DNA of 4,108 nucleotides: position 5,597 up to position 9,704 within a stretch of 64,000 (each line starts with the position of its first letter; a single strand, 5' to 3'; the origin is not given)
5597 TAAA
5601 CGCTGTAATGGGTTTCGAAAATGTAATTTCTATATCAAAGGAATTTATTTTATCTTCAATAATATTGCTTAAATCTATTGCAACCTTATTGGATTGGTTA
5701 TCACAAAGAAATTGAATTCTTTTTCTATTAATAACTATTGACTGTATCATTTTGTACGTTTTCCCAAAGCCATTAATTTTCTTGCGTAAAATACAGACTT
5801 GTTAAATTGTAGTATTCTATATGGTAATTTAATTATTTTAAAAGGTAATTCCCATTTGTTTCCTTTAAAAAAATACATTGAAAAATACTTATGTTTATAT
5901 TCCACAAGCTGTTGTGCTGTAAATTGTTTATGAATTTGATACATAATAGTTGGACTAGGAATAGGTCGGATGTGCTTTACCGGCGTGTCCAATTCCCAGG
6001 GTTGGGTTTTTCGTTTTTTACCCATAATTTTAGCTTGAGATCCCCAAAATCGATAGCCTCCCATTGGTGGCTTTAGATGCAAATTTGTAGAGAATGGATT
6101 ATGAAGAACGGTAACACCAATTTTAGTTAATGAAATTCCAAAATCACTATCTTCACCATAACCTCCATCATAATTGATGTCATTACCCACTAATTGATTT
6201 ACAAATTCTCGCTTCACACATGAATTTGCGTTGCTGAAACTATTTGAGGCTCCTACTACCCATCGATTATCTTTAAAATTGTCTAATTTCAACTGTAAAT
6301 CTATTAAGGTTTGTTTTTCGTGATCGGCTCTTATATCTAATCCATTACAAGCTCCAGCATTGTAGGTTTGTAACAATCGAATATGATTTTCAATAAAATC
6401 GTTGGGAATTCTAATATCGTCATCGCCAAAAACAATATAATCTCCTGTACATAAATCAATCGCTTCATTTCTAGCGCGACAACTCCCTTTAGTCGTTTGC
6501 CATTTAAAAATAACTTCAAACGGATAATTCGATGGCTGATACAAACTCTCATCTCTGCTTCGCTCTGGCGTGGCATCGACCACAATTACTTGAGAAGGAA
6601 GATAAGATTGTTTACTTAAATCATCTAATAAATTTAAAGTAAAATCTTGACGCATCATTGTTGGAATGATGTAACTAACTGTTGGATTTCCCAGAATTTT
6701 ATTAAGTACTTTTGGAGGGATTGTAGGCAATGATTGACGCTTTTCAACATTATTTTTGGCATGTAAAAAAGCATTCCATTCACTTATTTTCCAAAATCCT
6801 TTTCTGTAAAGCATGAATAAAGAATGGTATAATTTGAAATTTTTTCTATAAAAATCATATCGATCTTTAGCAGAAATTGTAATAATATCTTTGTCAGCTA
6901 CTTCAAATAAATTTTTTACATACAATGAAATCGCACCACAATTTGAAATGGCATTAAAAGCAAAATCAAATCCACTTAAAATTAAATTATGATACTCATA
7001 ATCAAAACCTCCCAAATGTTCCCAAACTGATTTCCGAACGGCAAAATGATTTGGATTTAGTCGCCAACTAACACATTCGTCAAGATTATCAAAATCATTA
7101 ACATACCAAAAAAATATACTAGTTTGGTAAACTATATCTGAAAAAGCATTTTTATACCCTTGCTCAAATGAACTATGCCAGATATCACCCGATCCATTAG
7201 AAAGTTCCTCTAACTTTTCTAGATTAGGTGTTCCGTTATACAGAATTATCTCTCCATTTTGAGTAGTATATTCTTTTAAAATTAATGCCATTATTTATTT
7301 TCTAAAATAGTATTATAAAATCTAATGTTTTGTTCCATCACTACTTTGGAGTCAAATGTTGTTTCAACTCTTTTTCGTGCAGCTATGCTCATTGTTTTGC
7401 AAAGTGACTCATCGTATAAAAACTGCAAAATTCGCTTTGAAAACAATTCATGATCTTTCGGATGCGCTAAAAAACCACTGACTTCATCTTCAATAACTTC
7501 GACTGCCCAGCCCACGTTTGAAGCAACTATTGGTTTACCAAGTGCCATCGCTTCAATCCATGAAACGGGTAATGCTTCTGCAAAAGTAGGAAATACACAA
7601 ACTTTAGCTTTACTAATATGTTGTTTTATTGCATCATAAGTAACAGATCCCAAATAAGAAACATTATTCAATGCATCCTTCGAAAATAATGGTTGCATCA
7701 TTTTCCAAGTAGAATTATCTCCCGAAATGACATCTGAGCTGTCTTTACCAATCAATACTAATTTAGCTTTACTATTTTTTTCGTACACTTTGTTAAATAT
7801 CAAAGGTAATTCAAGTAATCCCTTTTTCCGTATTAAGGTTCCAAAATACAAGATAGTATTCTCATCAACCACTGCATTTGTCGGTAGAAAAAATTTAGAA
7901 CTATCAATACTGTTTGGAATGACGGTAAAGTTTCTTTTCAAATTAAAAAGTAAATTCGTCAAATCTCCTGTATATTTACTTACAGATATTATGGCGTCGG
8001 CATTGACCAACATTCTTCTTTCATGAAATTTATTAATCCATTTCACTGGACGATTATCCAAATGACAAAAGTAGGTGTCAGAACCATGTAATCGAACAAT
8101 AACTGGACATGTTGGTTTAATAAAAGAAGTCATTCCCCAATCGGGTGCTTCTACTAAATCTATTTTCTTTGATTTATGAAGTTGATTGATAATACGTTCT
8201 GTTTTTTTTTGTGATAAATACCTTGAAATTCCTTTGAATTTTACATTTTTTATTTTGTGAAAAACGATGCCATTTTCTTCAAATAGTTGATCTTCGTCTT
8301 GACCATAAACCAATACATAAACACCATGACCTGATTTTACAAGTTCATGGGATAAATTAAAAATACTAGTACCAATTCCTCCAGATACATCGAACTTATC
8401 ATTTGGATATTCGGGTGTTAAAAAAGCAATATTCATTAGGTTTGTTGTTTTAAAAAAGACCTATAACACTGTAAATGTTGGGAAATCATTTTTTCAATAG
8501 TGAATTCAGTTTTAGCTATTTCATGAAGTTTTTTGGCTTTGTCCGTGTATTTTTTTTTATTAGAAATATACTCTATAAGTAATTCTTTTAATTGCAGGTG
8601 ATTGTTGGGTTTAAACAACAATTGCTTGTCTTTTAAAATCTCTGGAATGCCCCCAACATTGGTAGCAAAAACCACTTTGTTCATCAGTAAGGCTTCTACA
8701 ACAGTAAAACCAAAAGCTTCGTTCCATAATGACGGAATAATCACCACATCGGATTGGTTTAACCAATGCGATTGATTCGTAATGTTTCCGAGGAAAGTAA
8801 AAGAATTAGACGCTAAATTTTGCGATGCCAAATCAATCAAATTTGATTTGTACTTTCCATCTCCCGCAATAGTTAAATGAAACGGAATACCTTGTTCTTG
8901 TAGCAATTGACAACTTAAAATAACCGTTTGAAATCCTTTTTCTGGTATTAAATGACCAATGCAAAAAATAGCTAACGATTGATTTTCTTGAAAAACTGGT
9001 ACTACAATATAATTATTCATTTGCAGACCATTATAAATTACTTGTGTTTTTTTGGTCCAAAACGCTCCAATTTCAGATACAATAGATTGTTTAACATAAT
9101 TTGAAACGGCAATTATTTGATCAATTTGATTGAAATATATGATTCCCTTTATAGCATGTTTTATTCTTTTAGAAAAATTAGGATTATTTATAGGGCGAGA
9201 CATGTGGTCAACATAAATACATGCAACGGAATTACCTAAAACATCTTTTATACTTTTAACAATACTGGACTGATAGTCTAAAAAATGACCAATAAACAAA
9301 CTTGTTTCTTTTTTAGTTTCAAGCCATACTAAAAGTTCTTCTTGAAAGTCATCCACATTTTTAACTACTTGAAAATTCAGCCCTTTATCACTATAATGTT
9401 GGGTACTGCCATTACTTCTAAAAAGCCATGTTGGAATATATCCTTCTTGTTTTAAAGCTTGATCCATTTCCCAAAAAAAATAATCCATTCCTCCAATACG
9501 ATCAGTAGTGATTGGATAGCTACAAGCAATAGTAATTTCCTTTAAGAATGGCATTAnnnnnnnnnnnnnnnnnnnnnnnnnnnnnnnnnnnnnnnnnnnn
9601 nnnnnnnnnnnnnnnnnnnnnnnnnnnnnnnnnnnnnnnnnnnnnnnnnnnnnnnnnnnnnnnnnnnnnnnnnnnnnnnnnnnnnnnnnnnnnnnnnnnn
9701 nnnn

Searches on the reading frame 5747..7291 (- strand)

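Call 16: search_protein_families(library=pfam, proteins=[window:5747-7291:-])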
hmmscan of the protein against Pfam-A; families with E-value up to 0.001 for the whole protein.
window:5747-7291:- (514 aa): 4 families
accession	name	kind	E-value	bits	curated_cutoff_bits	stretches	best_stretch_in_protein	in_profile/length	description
PF00535.33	Glycos_transf_2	-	8.2e-15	55.6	23.3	1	206-362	1-162/168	Glycosyl transferase family 2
PF13641.12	Glyco_tranf_2_3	-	1.2e-05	25.9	27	1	203-395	1-201/230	Glycosyltransferase like family 2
PF13632.12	Glyco_trans_2_3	-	0.00029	21.1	27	1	285-410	1-127/198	Glycosyl transferase family group 2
PF10111.15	Glyco_tranf_2_2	-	0.00057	19.9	27.3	0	265-310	64-109/276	Glycosyltransferase like family 2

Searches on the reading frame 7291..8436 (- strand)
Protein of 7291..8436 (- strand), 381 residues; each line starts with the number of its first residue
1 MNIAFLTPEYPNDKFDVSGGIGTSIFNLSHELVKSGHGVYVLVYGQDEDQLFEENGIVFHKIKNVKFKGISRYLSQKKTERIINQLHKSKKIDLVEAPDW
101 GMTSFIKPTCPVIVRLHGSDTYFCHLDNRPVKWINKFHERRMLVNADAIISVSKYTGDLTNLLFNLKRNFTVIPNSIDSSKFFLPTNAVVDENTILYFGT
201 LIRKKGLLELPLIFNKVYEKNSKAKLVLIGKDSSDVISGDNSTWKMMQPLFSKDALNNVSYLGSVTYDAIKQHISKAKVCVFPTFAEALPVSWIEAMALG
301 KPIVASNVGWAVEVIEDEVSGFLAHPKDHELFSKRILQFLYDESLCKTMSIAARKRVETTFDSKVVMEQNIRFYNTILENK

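Call 16: search_protein_families(library=pfam, proteins=[window:7291-8436:-])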
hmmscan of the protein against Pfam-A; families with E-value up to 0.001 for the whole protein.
window:7291-8436:- (381 aa): 4 families
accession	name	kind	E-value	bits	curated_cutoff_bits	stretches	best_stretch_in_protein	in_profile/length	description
PF00534.26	Glycos_transf_1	-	1.1e-29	103.6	26.4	1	187-356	10-172/172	Glycosyl transferases group 1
PF13692.12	Glyco_trans_1_4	-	8.3e-24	84.9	27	1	193-341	2-141/142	Glycosyl transferases group 1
PF13439.12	Glyco_transf_4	-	4.7e-22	79.2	28.5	1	19-180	2-169/170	Glycosyltransferase Family 4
PF13579.12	Glyco_trans_4_4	-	2.1e-10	41.6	29.7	1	19-175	1-157/158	Glycosyl transferase 4-like domain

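Call 63: find_encoding_contigs(protein=window:7294-8436:-, flank=10000, max_places=10)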
Protein window:7294-8436:- (381 aa): 1 contig read that carries it; 1 place shown.
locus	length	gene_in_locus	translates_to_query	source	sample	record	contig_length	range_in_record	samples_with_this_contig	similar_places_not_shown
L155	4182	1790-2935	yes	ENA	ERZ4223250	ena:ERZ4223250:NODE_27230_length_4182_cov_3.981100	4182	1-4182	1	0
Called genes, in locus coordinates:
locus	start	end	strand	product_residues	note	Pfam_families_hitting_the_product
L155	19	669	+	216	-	-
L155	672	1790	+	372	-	PF00534:Glycos_transf_1, PF13692:Glyco_trans_1_4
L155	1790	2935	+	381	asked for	PF13439:Glyco_transf_4, PF13579:Glyco_trans_4_4, PF00534:Glycos_transf_1, PF13692:Glyco_trans_1_4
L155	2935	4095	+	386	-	PF00535:Glycos_transf_2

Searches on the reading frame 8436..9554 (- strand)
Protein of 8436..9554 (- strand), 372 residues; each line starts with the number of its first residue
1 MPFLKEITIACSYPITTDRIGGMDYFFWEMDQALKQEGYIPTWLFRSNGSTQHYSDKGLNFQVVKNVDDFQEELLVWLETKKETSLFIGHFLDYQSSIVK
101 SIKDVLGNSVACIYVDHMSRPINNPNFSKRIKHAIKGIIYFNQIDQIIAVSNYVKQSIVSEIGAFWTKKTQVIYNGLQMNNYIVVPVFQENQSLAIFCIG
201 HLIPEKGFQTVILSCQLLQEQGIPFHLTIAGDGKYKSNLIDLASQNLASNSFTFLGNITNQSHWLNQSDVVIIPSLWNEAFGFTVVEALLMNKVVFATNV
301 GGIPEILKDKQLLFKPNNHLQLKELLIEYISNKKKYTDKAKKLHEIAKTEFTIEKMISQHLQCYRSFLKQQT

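Call 16: search_protein_families(library=pfam, proteins=[window:8436-9554:-])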
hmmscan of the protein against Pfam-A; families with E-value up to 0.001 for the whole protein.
window:8436-9554:- (372 aa): 3 families
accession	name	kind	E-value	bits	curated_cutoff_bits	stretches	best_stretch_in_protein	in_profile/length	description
PF00534.26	Glycos_transf_1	-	1.1e-30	106.9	26.4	1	194-338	16-164/172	Glycosyl transferases group 1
PF13692.12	Glyco_trans_1_4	-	1.3e-21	77.7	27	1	196-331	4-141/142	Glycosyl transferases group 1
PF13439.12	Glyco_transf_4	-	7.1e-05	23.3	28.5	1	125-177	116-166/170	Glycosyltransferase Family 4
